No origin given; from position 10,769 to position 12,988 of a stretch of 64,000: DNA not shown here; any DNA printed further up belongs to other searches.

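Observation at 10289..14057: Candidate undescribed four-gene system: exported EndoG-type nuclease, membrane-anchored cPLA2-like lipase and two helical partners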

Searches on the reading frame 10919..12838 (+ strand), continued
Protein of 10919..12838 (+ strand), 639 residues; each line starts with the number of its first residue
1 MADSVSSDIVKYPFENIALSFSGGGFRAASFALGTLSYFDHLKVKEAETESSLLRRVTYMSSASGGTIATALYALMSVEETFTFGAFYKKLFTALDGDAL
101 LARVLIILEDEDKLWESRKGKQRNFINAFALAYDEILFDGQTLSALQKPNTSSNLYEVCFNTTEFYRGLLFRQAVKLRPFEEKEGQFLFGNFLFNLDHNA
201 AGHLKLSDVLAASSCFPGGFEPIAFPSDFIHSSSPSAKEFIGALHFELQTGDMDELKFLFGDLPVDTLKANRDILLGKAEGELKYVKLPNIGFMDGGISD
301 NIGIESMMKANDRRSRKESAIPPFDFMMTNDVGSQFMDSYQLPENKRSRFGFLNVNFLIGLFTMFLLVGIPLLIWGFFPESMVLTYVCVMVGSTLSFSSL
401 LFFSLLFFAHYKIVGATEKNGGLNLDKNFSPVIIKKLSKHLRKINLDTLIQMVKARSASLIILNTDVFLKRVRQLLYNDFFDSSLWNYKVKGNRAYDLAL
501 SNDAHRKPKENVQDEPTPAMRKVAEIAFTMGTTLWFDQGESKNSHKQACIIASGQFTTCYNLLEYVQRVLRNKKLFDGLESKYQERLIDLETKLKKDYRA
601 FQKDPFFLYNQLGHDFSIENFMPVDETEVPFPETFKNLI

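Call 28: search_protein_families(library=pfam, proteins=[L166:5931-6791:+, L083:1110-2444:+, L083:1-849:+, L168:1347-2042:+, L168:2054-2821:+, L168:115-1035:+, L081:10237-12837:+, L081:12899-13903:+, L081:6420-7067:+, L168:5250-6533:+], max_evalue=0.01)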
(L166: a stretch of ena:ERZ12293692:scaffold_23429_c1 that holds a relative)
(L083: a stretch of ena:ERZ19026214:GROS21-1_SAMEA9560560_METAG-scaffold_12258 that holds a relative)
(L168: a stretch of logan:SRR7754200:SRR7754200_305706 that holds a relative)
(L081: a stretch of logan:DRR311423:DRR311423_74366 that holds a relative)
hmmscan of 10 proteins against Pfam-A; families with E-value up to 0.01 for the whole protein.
L166:5931-6791:+ (286 aa): 0 families

L083:1110-2444:+ (444 aa): 1 family
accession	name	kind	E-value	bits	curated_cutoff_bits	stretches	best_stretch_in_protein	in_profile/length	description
PF02811.25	PHP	-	0.00021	22.1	26.4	1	31-91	2-41/164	PHP domain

L083:1-849:+ (282 aa): 0 families

L168:1347-2042:+ (231 aa): 1 family
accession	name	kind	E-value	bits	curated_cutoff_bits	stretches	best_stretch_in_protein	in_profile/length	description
PF18938.6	aRib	-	0.0083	16.4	27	0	55-93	13-47/71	Atypical Rib domain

L168:2054-2821:+ (255 aa): 3 families
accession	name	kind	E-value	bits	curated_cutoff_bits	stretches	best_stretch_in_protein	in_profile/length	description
PF05257.22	CHAP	-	1.2e-12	48.5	26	1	132-223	3-81/81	CHAP domain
PF01471.23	PG_binding_1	-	4.3e-10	40.1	23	1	17-76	4-57/57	Putative peptidoglycan binding domain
PF09374.15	PG_binding_3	-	0.00029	21.4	24.6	0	19-54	4-35/76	Predicted Peptidoglycan domain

L168:115-1035:+ (306 aa): 0 families

L081:10237-12837:+ (866 aa): 7 families
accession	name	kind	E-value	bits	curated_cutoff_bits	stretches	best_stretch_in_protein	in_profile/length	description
PF00931.28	NB-ARC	-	7.8e-08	32.3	23.5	1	318-366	10-56/248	NB-ARC domain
PF05729.18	NACHT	-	0.00015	22.1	26.7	1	331-465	2-133/167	NACHT domain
PF01637.24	ATPase_2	-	0.00023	21.5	33.2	1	318-453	9-142/225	ATPase domain predominantly from Archaea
PF20720.3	nSTAND3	-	0.00027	21.1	27.2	1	327-388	15-73/155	Novel STAND NTPase 3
PF24883.2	NPHP3_N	-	0.00095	19.8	24.8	0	323-461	15-164/164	Nephrocystin 3, N-terminal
PF25199.1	nSTAND_NTPase5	-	0.0016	18.7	34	0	306-369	14-81/145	Novel STAND NTPase 5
PF13401.12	AAA_22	-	0.0062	17.3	27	0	329-446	5-104/130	AAA domain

L081:12899-13903:+ (334 aa): 1 family
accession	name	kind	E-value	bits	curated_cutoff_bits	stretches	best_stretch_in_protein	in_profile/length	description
PF05605.18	zf-Di19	-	0.001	19.7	27.5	0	158-172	2-16/54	Drought induced 19 protein (Di19), zinc-binding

L081:6420-7067:+ (215 aa): 1 family
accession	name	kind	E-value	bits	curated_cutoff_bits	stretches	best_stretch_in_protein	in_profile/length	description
PF12385.14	Peptidase_C70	-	9.2e-05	22.8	19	1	31-166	15-128/141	Papain-like cysteine protease AvrRpt2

L168:5250-6533:+ (428 aa): 0 families

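Call 39: search_protein_families(library=padloc, proteins=[L081:10237-12837:+, L081:12899-13903:+, L166:5931-6791:+, L083:1110-2444:+, L168:1347-2042:+], max_evalue=0.01)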
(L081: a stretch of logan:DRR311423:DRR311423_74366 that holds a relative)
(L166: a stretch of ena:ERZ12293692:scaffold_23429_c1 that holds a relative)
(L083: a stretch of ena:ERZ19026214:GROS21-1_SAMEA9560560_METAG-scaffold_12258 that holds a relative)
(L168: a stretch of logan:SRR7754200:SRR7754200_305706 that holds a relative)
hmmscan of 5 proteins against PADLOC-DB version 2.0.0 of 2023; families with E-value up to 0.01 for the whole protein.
L081:10237-12837:+ (866 aa): 3 families
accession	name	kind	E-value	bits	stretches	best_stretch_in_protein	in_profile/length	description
PDLC00914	TRIP13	-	0.0062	14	0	325-364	67-106/302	TRIP13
PDLC04045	PD-T4-6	-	0.0082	13.1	0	321-347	27-53/350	-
PDLC02914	ATPase-Toprim_I-B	-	0.0099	13.1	0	324-359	20-54/443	-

L081:12899-13903:+ (334 aa): 1 family
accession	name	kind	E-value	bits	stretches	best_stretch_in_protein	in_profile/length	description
PDLC04447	PDC-M14A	-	3.3e-13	48.3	1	17-167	5-150/152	-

L166:5931-6791:+ (286 aa): 0 families

L083:1110-2444:+ (444 aa): 0 families

L168:1347-2042:+ (231 aa): 0 families

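Call 42: predict_structure(alignment_id=A3)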
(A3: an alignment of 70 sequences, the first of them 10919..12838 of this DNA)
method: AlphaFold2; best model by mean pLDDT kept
length: 639 residues; sequences in the alignment: 70
mean_pLDDT: 87.5   pTM: 0.84
mean pLDDT of the five models: 87.5, 85.7, 85.3, 83.0, 81.8
residues with pLDDT >= 90: 399; 70-90: 162; 50-70: 71; < 50: 7
segments of 3 or more residues with pLDDT < 50: 1-3, 419-422
pLDDT, mean of each block of 10 residues (from residue 1): 61 95 91 98 91 97 94 97 97 91 86 80 89 96 96 96 89 95 92 95 97 76 92 95 93 92 96 94 92 74 86 92 95 74 69 83 94 90 93 95 87 59 53 69 74 67 66 78 77 93 77 90 92 74 89 98 95 95 96 98 98 97 95 86
secondary structure, 60 per line:
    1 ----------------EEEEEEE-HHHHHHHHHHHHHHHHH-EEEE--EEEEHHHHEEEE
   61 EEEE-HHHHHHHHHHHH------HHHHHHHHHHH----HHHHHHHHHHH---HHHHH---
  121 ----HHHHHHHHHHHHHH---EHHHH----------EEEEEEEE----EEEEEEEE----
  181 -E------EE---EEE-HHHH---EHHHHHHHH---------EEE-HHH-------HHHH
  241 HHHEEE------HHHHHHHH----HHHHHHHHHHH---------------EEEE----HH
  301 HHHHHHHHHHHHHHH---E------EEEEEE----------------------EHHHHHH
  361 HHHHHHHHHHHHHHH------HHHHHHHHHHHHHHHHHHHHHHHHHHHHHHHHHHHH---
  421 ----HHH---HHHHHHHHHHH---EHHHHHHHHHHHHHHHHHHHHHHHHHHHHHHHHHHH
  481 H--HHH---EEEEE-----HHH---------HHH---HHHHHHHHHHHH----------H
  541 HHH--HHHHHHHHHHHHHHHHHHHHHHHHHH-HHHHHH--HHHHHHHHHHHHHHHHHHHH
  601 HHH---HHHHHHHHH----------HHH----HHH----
elements in order: E17-23 H25-41 E43-46 E49-52 H53-56 E57-64 H66-77 H84-94 H99-109 H113-117 H125-138 H143-146 E157-164 E169-176 E194-196 H198-201 H206-213 E223-225 H237-243 E244-246 H253-260 H265-275 E291-294 H299-315 E326-331 H355-375 H382-417 H431-441 H446-481 E490-494 H518-529 H540-543 H546-571 H573-578 H581-603 H607-615

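Call 46: fold_search(model_id=the predicted structure, library=pdb)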
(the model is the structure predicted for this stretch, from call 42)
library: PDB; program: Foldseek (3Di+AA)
matches with E <= 10: 114; with E <= 0.001: 9
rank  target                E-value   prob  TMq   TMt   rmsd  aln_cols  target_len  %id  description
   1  8zr9_A                1.3e-04  1.00  0.25  0.42  22.0       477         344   11  Cryo-EM structure of AbCapV filemant bound with 3',3'-cGAMP (released 2025-11-19)
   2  1oxw_C                1.9e-04  1.00  0.25  0.40  20.7       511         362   11  The Crystal Structure of SeMet Patatin (released 2003-05-27)
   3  9kej_A                2.6e-04  1.00  0.26  0.44  17.3       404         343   11  Cryo-EM structure of AbCapV S58A filament bound with 3'3'-cGAMP (released 2025-11-12)
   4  9jeh_A                3.6e-04  1.00  0.26  0.45  18.1       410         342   12  Cryo-EM structure of AbCapV dimer, apo form (released 2025-11-19)
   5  4pkb                  5.3e-04  1.00  0.27  0.44  19.1       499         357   12  CRYSTAL STRUCTURE OF PATATIN-17 COMPLEXED WITH METHYL ARACHIDONYL FLUOROPHOSPHONATE (MAFP) (released 2014-10-01)
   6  9jek_D                5.6e-04  1.00  0.26  0.45  17.7       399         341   13  Cryo-EM structure of AbCapV tetramer, intermediate form (released 2025-11-19)
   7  1oxw_B                7.1e-04  1.00  0.26  0.43  18.6       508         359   11  The Crystal Structure of SeMet Patatin (released 2003-05-27)
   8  4akf                  7.1e-04  0.87  0.19  0.22  29.1       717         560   10  Crystal structure of VipD from Legionella pneumophila (released 2012-12-26)
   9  1oxw_A                7.5e-04  1.00  0.25  0.41  18.3       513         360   11  The Crystal Structure of SeMet Patatin (released 2003-05-27)
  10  4pka                  1.2e-03  1.00  0.26  0.43  19.5       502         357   11  Crystal structure of patatin aged with diisopropylphosphorofluoridate (released 2014-10-01)
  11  4kyi_C                3.9e-03  0.66  0.19  0.22  31.1       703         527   10  Crystal structure of the phospholipase VipD from Legionella pneumophila in complex with the human GTPase Rab5 (released 2014-08-13)
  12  5izr_C                4.0e-03  1.00  0.19  0.18   4.5       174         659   16  Human GIVD cytosolic phospholipase A2 in complex with Methyl gamma-Linolenyl Fluorophosphonate inhibitor and Terbium C (released 2016-06-08)
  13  5izr_D                4.4e-03  0.99  0.23  0.22  10.7       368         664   14  Human GIVD cytosolic phospholipase A2 in complex with Methyl gamma-Linolenyl Fluorophosphonate inhibitor and Terbium C (released 2016-06-08)
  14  5izr_B                5.7e-03  0.98  0.22  0.21  12.7       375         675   15  Human GIVD cytosolic phospholipase A2 in complex with Methyl gamma-Linolenyl Fluorophosphonate inhibitor and Terbium C (released 2016-06-08)
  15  5ixc_A                5.9e-03  0.96  0.20  0.19  13.2       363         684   12  Human GIVD cytosolic phospholipase A2 in complex with Methyl gamma-Linolenyl Fluorophosphonate (released 2016-06-08)
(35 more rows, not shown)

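Call 57: find_related_loci(query=A2, collection=viral_contigs, flank=8000)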
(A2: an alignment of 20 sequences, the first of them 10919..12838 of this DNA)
Query A2 (639 aa) in viral_contigs; peptide patterns used: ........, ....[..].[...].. (x = any residue, [..] = any of these).
19 stretches matched a pattern, but none encodes a relative of the query by tblastn (E <= 1e-3).

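Call 58: search_dna_similar(query=window:10919-12838:+, collection=plasmids, mode=protein, max_rows=15)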
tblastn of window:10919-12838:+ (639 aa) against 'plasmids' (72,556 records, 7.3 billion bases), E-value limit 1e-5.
Records with a match: 1; places in all: 1; records where one place covers at least 80% of the query: 0.
Best place of each record, by identity: <60% 1.
By first word of the organism name: Cupriavidus 1.
By predicted mobility (MOB-suite, as given by PLSDB): non-mobilizable 1.
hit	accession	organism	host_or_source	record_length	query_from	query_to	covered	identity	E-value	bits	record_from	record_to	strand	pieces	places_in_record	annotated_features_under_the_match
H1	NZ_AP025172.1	Cupriavidus sp. P-10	-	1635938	17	310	46%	27.3%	1e-7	63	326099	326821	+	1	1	none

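Call 83: search_protein_families(library=phrogs, proteins=[window:10919-12838:+, L166:5931-6791:+], max_evalue=0.01)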
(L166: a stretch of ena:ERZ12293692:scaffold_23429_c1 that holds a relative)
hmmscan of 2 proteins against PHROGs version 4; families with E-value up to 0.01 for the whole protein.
window:10919-12838:+ (639 aa): 0 families

L166:5931-6791:+ (286 aa): 0 families

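Call 84: search_protein_families(library=padloc, proteins=[L082:725-2107:-, L082:1-744:-, L082:2264-2749:-, L081:4874-5557:+, L081:5547-6251:+, L081:6420-7067:+, L166:2991-4460:+, L083:4484-5194:-, L083:5424-6065:-, L082:6007-7170:+], max_evalue=0.001)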
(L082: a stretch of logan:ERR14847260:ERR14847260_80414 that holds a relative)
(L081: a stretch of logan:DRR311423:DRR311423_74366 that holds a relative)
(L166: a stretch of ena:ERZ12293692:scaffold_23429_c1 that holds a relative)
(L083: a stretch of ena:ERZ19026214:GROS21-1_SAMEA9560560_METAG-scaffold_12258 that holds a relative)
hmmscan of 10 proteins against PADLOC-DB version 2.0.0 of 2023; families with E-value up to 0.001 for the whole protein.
L082:725-2107:- (460 aa): 24 families
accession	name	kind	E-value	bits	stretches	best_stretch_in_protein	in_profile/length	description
PDLC04079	SIR2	-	2.3e-172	571.4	1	29-426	33-422/430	-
PDLC04084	SIR2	-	9.4e-48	161.5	1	31-413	26-401/414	-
PDLC04090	SIR2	-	1.4e-33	114.8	1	35-417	32-413/426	-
PDLC02186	SIR2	-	8.9e-33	111.9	1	100-358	81-334/412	-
PDLC04076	SIR2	-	3e-30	103.7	1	132-358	111-331/406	-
PDLC04075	SIR2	-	1.3e-25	88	1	39-364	44-351/414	-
PDLC04093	SIR2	-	6.5e-25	85.9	1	44-365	21-310/395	-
PDLC04081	SIR2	-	2.6e-23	80.8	1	175-344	123-281/345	-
PDLC04085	SIR2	-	5.8e-23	79.4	1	157-363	173-384/463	-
PDLC04087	SIR2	-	3.4e-22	76.8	1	184-382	128-307/343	-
PDLC04088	SIR2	-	1.4e-19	68.5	1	185-375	170-341/390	-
PDLC04094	SIR2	-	2.3e-17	61.3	1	182-349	143-284/399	-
PDLC04096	SIR2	-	8.9e-16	56.1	1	184-380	18-193/230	-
PDLC04080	SIR2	-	1.3e-14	52.1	1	187-372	124-312/347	-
PDLC04082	SIR2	-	2.9e-13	47.5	1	185-348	125-275/345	-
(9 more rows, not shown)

L082:1-744:- (248 aa): 13 families
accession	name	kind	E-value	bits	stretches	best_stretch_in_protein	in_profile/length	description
PDLC04098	HerA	-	1.2e-106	355.9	1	7-247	4-241/686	-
PDLC04102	HerA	-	9.1e-31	104.9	1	12-240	6-232/654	-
PDLC04105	HerA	-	8.2e-29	98.6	1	9-240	5-217/576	-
PDLC04103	HerA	-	2.8e-21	73.5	1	12-232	12-214/579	-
PDLC04106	HerA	-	1.3e-19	68.2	1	43-237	35-228/667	-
PDLC04097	HerA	-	1.2e-17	61.8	1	14-246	6-226/618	-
PDLC04101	HerA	-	3.6e-17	60.2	1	65-234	55-213/400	-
PDLC02185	HerA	-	1.1e-16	58.8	1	95-240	84-215/585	-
PDLC04099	HerA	-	2.5e-16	57.6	1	65-231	53-211/214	-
PDLC04100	HerA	-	1.3e-15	55.1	1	95-243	84-217/580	-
PDLC04107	HerA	-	3.5e-14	50.5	1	96-236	85-216/306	-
PDLC02188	HerA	-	9.9e-13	45.8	1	121-239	86-201/578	-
PDLC04140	mad8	-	8.9e-05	20.1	1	178-234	27-74/314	mads_8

L082:2264-2749:- (161 aa): 0 families

L081:4874-5557:+ (227 aa): 0 families

L081:5547-6251:+ (234 aa): 12 families
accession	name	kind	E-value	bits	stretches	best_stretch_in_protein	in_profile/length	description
PDLC04141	capP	-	6.2e-14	50.1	1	61-160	37-117/242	capP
PDLC03945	RmrA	-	2.6e-08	31.4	1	97-170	210-265/394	-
PDLC03954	RmrA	-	4e-08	30.6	1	96-166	209-262/380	-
PDLC03948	RmrA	-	4.1e-07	27.2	1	97-166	209-261/397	-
PDLC03949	RmrA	-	1.4e-06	25.4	1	97-172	191-245/363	-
PDLC03951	RmrA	-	1.7e-06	25.3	1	97-165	207-256/400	-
PDLC03952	RmrA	-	5.3e-06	23.5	1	97-167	222-275/395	-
PDLC03944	RmrA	-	7.9e-05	19.9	0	96-165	200-252/384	-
PDLC03946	RmrA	-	0.00011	19.1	1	90-168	186-240/357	-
PDLC03953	RmrA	-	0.0003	18.1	0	97-111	210-224/373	-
PDLC03947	RmrA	-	0.00031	17.7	0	93-162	206-258/383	-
PDLC03943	RmrA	-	0.0007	16.8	0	96-110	193-207/370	-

L081:6420-7067:+ (215 aa): 0 families

L166:2991-4460:+ (489 aa): 0 families

L083:4484-5194:- (236 aa): 4 families
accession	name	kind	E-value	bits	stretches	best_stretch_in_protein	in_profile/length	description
PDLC03855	LmuA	-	1e-06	26.4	1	25-189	14-158/425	-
PDLC02959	RT-Protease_XI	-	5.9e-05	20.2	1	21-191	345-479/510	single gene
PDLC02960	RT-Protease_XI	-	0.0002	18.5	1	21-203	348-487/506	single gene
PDLC04593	PDC-M35A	-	0.00023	19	1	9-198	4-177/216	-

L083:5424-6065:- (213 aa): 0 families

L082:6007-7170:+ (387 aa): 4 families
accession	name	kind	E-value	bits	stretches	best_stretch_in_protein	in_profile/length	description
PDLC04140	mad8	-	6.9e-12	43.5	1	32-346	29-265/314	mads_8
PDLC02684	DndH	-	1.1e-05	21.1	1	31-316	1366-1645/1715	DndH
PDLC04105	HerA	-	8e-05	19.4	0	32-72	168-209/576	-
PDLC04103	HerA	-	0.00022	17.7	0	32-70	174-212/579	-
